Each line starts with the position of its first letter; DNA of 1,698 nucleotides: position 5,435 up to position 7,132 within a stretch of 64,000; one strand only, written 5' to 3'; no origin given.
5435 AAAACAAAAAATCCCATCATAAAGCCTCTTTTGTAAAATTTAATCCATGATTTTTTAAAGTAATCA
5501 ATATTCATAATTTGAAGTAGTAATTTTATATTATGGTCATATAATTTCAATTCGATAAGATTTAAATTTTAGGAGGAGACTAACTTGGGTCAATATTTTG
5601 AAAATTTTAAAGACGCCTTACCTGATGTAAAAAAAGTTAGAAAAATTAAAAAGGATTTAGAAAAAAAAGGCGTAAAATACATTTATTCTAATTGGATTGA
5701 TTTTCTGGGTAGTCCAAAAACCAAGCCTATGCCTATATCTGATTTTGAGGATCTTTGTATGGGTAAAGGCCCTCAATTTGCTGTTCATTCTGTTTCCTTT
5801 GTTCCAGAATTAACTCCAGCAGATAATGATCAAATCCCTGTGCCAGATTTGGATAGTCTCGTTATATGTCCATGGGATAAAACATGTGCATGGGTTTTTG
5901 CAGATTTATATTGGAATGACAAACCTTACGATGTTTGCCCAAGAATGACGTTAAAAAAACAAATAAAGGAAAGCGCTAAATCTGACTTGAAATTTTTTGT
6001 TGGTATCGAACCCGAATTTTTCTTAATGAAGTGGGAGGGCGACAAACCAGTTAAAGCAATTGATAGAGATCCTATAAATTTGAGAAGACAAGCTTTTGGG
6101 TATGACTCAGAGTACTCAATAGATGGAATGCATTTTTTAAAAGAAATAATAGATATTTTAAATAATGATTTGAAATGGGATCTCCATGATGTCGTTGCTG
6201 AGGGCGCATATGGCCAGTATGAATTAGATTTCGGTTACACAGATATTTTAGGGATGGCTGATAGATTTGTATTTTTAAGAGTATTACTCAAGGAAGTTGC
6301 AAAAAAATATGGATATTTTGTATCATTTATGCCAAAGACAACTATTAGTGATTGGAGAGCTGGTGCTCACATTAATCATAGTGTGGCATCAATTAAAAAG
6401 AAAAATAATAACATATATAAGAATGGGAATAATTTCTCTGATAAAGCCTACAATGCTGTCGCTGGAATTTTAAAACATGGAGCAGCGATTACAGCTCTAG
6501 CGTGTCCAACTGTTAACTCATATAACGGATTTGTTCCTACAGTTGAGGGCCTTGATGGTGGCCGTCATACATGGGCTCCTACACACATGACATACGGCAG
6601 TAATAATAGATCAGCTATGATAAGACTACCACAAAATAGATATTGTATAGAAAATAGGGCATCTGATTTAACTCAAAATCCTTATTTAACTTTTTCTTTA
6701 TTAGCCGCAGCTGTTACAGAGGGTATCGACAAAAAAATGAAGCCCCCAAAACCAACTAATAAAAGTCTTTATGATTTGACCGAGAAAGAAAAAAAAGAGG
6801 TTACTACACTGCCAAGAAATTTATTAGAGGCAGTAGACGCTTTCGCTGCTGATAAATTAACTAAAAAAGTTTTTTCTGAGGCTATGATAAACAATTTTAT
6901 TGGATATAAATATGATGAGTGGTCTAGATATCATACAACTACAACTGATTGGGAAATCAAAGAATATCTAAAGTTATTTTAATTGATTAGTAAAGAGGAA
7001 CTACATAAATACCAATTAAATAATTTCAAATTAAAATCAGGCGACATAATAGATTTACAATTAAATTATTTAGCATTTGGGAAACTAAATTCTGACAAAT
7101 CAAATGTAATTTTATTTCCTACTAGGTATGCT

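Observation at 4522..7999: Candidate undescribed amine-glutamylation module: GATase-like hydrolase, atypical GS ligase and MetX-like hydrolase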

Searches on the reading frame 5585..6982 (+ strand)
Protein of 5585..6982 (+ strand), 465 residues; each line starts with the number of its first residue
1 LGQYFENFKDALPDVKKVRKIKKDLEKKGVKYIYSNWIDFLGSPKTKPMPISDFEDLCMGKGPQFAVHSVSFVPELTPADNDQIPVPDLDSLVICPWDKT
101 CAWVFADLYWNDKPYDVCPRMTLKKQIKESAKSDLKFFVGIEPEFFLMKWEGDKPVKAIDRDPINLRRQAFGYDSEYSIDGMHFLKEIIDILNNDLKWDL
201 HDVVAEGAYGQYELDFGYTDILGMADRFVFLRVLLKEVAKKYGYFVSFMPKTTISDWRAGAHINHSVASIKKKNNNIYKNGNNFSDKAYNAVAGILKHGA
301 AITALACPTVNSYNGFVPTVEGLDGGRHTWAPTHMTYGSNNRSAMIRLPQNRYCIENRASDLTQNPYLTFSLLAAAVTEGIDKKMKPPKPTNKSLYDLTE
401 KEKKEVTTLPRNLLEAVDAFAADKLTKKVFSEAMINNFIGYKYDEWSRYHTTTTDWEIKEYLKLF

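Call 4: search_protein_families(library=pfam, proteins=[window:5585-6982:+])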
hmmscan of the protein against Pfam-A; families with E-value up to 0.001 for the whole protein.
window:5585-6982:+ (465 aa): 1 family
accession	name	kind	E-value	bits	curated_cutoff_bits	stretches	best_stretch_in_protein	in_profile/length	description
PF00120.29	Gln-synt_C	-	2.5e-82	277.2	24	1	117-461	2-344/344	Glutamine synthetase, catalytic domain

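Call 5: search_protein_families(library=ncbifam, proteins=[window:5585-6982:+])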
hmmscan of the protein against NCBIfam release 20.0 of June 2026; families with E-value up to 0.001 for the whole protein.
window:5585-6982:+ (465 aa): 5 families
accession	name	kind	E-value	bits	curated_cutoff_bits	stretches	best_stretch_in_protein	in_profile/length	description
TIGR03105.1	gln_synth_III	equivalog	3.2e-107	358.7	469.6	1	22-462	2-434/435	type III glutamate--ammonia ligase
TIGR00653.1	GlnA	equivalog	1.9e-81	274.1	429.15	1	20-462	2-461/462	type I glutamate--ammonia ligase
NF045547.1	GGputSyn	equivalog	2e-53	181.7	650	1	86-457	76-438/438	gamma-glutamylputrescine synthetase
NF007006.0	PRK09469.1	equivalog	1.5e-38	132.6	845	1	208-461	216-466/469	glutamate--ammonia ligase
NF041605.1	gln_syn_GlnII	equivalog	3.3e-11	42.9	500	1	199-377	163-328/333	glutamine synthetase GlnII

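Call 8: find_homologous_proteins(query=window:5585-6982:+)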
Query window:5585-6982:+ (465 aa): 1785 proteins with E <= 0.001 among 8000 candidates; the best 120 are listed.
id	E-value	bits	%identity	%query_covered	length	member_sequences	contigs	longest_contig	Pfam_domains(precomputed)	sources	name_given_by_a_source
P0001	0.0e+0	1026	93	100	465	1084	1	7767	PF00120.30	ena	-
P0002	4.4e-280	947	85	100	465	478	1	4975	PF00120.30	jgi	-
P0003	5.9e-278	940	84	100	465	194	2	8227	PF00120.30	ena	-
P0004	7.4e-277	937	84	100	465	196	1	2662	PF00120.30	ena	-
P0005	2.2e-201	688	63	99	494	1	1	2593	PF00120.30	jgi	-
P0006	4.7e-201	687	62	99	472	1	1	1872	PF00120.30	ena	-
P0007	1.5e-200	685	63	100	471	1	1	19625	PF00120.30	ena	-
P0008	1.6e-198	678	62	99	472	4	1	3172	PF00120.30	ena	-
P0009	1.9e-198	678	61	100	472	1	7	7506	PF00120.30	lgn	-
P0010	2.0e-198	678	61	100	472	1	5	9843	PF00120.30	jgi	jgi:glutamine synthetase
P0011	2.0e-198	678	61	99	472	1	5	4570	PF00120.30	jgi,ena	jgi:glutamine synthetase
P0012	3.1e-198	677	62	100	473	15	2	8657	PF00120.30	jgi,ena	-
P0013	4.9e-198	677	61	100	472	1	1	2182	PF00120.30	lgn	-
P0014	4.9e-198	677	61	100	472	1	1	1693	PF00120.30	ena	-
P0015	4.9e-198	677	62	99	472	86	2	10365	PF00120.30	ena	-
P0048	9.4e-195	666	62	99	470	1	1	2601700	PF00120.30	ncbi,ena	-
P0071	3.3e-194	664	60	100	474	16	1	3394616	PF00120.30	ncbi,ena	-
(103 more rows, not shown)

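Call 9: find_encoding_contigs(protein=P0071, flank=8000, max_places=3)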
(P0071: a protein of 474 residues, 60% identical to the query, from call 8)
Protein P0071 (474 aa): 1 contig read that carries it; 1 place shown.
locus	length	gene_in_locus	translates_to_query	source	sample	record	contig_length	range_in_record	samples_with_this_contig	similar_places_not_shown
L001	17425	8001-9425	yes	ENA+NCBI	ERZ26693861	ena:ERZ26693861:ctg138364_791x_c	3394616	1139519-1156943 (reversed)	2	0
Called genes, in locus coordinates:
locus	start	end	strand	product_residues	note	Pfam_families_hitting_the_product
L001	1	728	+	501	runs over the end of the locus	PF20154:LNT_N, PF00795:CN_hydrolase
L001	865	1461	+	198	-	PF02632:BioY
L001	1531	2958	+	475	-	PF01743:PolyA_pol, PF12627:PolyA_pol_RNAbd, PF12626:PolyA_pol_arg_C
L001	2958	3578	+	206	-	PF01300:Sua5_yciO_yrdC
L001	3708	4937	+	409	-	PF00579:tRNA-synt_1b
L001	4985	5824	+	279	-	PF02616:SMC_ScpA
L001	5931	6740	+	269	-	PF04079:SMC_ScpB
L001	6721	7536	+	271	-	PF01479:S4, PF00849:PseudoU_synth_2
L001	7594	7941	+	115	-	PF02826:2-Hacid_dh_C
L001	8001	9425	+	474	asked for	PF00120:Gln-synt_C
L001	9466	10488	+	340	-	PF00561:Abhydrolase_1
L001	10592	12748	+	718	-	PF01642:MM_CoA_mutase, PF02310:B12-binding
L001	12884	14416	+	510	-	PF01039:Carboxyl_trans, PF03255:ACCA (weak)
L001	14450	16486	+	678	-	PF00289:Biotin_carb_N, PF02222:ATP-grasp, PF02786:CPSase_L_D2, PF07478:Dala_Dala_lig_C, PF02785:Biotin_carb_C, PF18140:PCC_BT, PF00364:Biotin_lipoyl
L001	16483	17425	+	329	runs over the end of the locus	PF03308:MeaB, PF02492:cobW (faint)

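Call 10: find_encoding_contigs(protein=P0048, flank=8000, max_places=3)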
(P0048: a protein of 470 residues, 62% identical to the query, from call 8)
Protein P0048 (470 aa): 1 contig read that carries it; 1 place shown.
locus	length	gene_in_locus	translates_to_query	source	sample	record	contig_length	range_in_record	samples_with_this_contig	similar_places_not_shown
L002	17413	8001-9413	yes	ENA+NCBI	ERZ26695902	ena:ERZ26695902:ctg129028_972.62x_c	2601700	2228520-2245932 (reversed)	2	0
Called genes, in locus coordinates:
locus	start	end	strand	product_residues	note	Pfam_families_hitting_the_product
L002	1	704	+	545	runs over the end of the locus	PF00501:AMP-binding, PF13193:AMP-binding_C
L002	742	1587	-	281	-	PF05175:MTS (weak), PF13489:Methyltransf_23, PF01209:Ubie_methyltran, PF08241:Methyltransf_11, PF08242:Methyltransf_12, PF13649:Methyltransf_25, PF13847:Methyltransf_31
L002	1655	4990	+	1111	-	PF02310:B12-binding, PF02492:cobW (faint), PF03308:MeaB, PF01642:MM_CoA_mutase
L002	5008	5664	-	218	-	-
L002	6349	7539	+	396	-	PF00355:Rieske, PF00848:Ring_hydroxyl_A, PF19112:VanA_C (faint)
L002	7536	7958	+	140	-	PF00903:Glyoxalase, PF12681:Glyoxalase_2 (weak), PF13669:Glyoxalase_4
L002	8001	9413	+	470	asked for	PF00120:Gln-synt_C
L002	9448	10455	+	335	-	PF00561:Abhydrolase_1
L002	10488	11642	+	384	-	PF00355:Rieske, PF00848:Ring_hydroxyl_A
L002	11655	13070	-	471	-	PF00749:tRNA-synt_1c, PF19269:Anticodon_2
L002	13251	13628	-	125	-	PF13411:MerR_1, PF00376:MerR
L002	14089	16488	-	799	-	PF01588:tRNA_bind, PF03483:B3_4, PF03484:B5, PF17759:tRNA_synthFbeta, PF03147:FDX-ACB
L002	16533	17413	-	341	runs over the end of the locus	PF02912:Phe_tRNA-synt_N, PF01409:tRNA-synt_2d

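Call 11: search_solved_structures(query=window:5585-6982:+, max_evalue=1e-10)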
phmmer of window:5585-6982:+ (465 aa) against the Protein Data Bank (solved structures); distinct sequences matched with E-value up to 1e-10: 37.
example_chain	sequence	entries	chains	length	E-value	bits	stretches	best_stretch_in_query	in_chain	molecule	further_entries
9qur_A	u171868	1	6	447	1.1e-63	218.6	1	18-464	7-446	Glutamate--methylamine ligase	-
8oow_A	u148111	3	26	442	5.6e-58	199.8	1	20-464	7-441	Glutamine synthetase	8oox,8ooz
7cql_A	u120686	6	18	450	2e-57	198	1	25-459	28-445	Type III glutamate--ammonia ligase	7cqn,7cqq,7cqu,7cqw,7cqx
8ool_A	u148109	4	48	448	4.5e-56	193.5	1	19-464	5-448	Glutamine synthetase from Methanothermococcus thermolithotrophicus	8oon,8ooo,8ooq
7tdv_A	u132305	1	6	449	1.5e-53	185.3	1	20-464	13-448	Glutamine synthetase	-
7tf6_A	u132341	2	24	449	2.6e-53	184.4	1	20-464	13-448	Glutamine synthetase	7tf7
9y4a_A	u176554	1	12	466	3e-53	184.3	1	20-464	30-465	Glutamine synthetase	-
8s59_O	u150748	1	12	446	5.3e-51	176.8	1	24-464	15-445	Glutamine synthetase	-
8tfb_A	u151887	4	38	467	5.7e-51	176.7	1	23-464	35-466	Glutamine synthetase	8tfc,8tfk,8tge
4s0r_A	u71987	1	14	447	1e-50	175.9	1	21-463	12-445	Glutamine synthetase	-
7tfc_A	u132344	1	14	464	1.1e-50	175.8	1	20-463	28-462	Glutamine synthetase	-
4lnf_A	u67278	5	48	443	1.1e-50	175.8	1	21-463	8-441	Glutamine synthetase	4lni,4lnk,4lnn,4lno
8ufj_A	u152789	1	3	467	1.5e-50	175.4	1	23-464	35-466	Glutamine synthetase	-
7tdp_A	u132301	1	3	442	5.9e-50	173.4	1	24-465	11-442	Glutamine synthetase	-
7tfa_B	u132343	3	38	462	6.6e-50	173.2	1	24-465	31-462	Glutamine synthetase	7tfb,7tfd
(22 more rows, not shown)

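Call 15: find_related_loci(query=A1, collection=genome_contigs, flank=10000)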
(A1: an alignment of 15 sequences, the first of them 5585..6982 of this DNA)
Query A1 (465 aa) in genome_contigs; peptide patterns used: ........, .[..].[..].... (x = any residue, [..] = any of these).
599 stretches matched a pattern (row limit reached: there are more); 539 encode a relative of the query (tblastn E <= 1e-3); the best 80 are kept; 80 distinct loci.
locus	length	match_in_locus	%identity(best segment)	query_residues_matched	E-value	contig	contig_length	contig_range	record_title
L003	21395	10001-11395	100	1-465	0e+0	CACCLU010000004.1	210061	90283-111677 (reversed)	uncultured Alphaproteobacteria bacterium isolate AG-901-E23 genome assembly, contig: AG-901-E23_NODE_4, whole genome sho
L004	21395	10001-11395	100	1-465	0e+0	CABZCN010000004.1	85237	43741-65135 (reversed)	MAG: uncultured Alphaproteobacteria bacterium isolate AG-895-J15 genome assembly, contig: AG-895-J15_NODE_4, whole genom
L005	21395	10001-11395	100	1-465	0e+0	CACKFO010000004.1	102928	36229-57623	MAG: uncultured Alphaproteobacteria bacterium isolate AG-916-N15 genome assembly, contig: AG-916-N15_NODE_4, whole genom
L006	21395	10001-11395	100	1-465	0e+0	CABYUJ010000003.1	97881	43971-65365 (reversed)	MAG: uncultured Alphaproteobacteria bacterium isolate AG-895-A09 genome assembly, contig: AG-895-A09_NODE_3, whole genom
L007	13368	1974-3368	100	1-465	0e+0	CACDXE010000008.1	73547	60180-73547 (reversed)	uncultured Alphaproteobacteria bacterium isolate AG-904-O04 genome assembly, contig: AG-904-O04_NODE_8, whole genome sho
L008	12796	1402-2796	100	1-465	0e+0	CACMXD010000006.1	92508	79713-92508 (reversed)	MAG: uncultured Alphaproteobacteria bacterium isolate AG-892-G03 genome assembly, contig: AG-892-G03_NODE_6, whole genom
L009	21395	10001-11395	100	1-465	0e+0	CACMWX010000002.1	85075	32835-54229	MAG: uncultured Alphaproteobacteria bacterium isolate AG-919-N20 genome assembly, contig: AG-919-N20_NODE_2, whole genom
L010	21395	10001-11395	100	1-465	0e+0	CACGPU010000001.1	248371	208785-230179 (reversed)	uncultured Alphaproteobacteria bacterium isolate AG-910-G09 genome assembly, contig: AG-910-G09_NODE_1, whole genome sho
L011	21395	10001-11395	100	1-465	0e+0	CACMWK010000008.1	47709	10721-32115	MAG: uncultured Alphaproteobacteria bacterium isolate AG-919-N08 genome assembly, contig: AG-919-N08_NODE_8, whole genom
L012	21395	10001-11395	100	1-465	0e+0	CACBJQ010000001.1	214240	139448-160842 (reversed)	uncultured Alphaproteobacteria bacterium isolate AG-899-K18 genome assembly, contig: AG-899-K18_NODE_1, whole genome sho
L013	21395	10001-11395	99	1-465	0e+0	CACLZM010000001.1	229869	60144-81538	uncultured Alphaproteobacteria bacterium isolate AG-918-C13 genome assembly, contig: AG-918-C13_NODE_1, whole genome sho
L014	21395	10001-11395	99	1-465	0e+0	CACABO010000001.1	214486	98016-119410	uncultured Alphaproteobacteria bacterium isolate AG-897-E09 genome assembly, contig: AG-897-E09_NODE_1, whole genome sho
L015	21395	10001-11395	100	1-465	0e+0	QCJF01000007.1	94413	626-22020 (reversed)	Pelagibacteraceae bacterium AG-404-P08 Ga0172148_107, whole genome shotgun sequence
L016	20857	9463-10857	99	1-465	0e+0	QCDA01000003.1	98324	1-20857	Pelagibacteraceae bacterium AG-349-E10 Ga0172130_103, whole genome shotgun sequence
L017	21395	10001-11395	96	1-465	0e+0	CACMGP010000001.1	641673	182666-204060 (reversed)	MAG: uncultured Alphaproteobacteria bacterium isolate AG-891-G06 genome assembly, contig: AG-891-G06_NODE_1, whole genom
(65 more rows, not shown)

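Call 30: search_solved_structures(query=window:5585-6982:+, max_evalue=1e-55, show_alignments=4)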
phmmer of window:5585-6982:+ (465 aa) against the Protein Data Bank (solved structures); distinct sequences matched with E-value up to 1e-55: 4.
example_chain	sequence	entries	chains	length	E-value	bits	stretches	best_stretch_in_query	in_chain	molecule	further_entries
9qur_A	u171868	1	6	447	1.1e-63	218.6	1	18-464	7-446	Glutamate--methylamine ligase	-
8oow_A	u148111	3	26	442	5.6e-58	199.8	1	20-464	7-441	Glutamine synthetase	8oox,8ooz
7cql_A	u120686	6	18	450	2e-57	198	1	25-459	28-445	Type III glutamate--ammonia ligase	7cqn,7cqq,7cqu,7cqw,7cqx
8ool_A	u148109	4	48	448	4.5e-56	193.5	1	19-464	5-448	Glutamine synthetase from Methanothermococcus thermolithotrophicus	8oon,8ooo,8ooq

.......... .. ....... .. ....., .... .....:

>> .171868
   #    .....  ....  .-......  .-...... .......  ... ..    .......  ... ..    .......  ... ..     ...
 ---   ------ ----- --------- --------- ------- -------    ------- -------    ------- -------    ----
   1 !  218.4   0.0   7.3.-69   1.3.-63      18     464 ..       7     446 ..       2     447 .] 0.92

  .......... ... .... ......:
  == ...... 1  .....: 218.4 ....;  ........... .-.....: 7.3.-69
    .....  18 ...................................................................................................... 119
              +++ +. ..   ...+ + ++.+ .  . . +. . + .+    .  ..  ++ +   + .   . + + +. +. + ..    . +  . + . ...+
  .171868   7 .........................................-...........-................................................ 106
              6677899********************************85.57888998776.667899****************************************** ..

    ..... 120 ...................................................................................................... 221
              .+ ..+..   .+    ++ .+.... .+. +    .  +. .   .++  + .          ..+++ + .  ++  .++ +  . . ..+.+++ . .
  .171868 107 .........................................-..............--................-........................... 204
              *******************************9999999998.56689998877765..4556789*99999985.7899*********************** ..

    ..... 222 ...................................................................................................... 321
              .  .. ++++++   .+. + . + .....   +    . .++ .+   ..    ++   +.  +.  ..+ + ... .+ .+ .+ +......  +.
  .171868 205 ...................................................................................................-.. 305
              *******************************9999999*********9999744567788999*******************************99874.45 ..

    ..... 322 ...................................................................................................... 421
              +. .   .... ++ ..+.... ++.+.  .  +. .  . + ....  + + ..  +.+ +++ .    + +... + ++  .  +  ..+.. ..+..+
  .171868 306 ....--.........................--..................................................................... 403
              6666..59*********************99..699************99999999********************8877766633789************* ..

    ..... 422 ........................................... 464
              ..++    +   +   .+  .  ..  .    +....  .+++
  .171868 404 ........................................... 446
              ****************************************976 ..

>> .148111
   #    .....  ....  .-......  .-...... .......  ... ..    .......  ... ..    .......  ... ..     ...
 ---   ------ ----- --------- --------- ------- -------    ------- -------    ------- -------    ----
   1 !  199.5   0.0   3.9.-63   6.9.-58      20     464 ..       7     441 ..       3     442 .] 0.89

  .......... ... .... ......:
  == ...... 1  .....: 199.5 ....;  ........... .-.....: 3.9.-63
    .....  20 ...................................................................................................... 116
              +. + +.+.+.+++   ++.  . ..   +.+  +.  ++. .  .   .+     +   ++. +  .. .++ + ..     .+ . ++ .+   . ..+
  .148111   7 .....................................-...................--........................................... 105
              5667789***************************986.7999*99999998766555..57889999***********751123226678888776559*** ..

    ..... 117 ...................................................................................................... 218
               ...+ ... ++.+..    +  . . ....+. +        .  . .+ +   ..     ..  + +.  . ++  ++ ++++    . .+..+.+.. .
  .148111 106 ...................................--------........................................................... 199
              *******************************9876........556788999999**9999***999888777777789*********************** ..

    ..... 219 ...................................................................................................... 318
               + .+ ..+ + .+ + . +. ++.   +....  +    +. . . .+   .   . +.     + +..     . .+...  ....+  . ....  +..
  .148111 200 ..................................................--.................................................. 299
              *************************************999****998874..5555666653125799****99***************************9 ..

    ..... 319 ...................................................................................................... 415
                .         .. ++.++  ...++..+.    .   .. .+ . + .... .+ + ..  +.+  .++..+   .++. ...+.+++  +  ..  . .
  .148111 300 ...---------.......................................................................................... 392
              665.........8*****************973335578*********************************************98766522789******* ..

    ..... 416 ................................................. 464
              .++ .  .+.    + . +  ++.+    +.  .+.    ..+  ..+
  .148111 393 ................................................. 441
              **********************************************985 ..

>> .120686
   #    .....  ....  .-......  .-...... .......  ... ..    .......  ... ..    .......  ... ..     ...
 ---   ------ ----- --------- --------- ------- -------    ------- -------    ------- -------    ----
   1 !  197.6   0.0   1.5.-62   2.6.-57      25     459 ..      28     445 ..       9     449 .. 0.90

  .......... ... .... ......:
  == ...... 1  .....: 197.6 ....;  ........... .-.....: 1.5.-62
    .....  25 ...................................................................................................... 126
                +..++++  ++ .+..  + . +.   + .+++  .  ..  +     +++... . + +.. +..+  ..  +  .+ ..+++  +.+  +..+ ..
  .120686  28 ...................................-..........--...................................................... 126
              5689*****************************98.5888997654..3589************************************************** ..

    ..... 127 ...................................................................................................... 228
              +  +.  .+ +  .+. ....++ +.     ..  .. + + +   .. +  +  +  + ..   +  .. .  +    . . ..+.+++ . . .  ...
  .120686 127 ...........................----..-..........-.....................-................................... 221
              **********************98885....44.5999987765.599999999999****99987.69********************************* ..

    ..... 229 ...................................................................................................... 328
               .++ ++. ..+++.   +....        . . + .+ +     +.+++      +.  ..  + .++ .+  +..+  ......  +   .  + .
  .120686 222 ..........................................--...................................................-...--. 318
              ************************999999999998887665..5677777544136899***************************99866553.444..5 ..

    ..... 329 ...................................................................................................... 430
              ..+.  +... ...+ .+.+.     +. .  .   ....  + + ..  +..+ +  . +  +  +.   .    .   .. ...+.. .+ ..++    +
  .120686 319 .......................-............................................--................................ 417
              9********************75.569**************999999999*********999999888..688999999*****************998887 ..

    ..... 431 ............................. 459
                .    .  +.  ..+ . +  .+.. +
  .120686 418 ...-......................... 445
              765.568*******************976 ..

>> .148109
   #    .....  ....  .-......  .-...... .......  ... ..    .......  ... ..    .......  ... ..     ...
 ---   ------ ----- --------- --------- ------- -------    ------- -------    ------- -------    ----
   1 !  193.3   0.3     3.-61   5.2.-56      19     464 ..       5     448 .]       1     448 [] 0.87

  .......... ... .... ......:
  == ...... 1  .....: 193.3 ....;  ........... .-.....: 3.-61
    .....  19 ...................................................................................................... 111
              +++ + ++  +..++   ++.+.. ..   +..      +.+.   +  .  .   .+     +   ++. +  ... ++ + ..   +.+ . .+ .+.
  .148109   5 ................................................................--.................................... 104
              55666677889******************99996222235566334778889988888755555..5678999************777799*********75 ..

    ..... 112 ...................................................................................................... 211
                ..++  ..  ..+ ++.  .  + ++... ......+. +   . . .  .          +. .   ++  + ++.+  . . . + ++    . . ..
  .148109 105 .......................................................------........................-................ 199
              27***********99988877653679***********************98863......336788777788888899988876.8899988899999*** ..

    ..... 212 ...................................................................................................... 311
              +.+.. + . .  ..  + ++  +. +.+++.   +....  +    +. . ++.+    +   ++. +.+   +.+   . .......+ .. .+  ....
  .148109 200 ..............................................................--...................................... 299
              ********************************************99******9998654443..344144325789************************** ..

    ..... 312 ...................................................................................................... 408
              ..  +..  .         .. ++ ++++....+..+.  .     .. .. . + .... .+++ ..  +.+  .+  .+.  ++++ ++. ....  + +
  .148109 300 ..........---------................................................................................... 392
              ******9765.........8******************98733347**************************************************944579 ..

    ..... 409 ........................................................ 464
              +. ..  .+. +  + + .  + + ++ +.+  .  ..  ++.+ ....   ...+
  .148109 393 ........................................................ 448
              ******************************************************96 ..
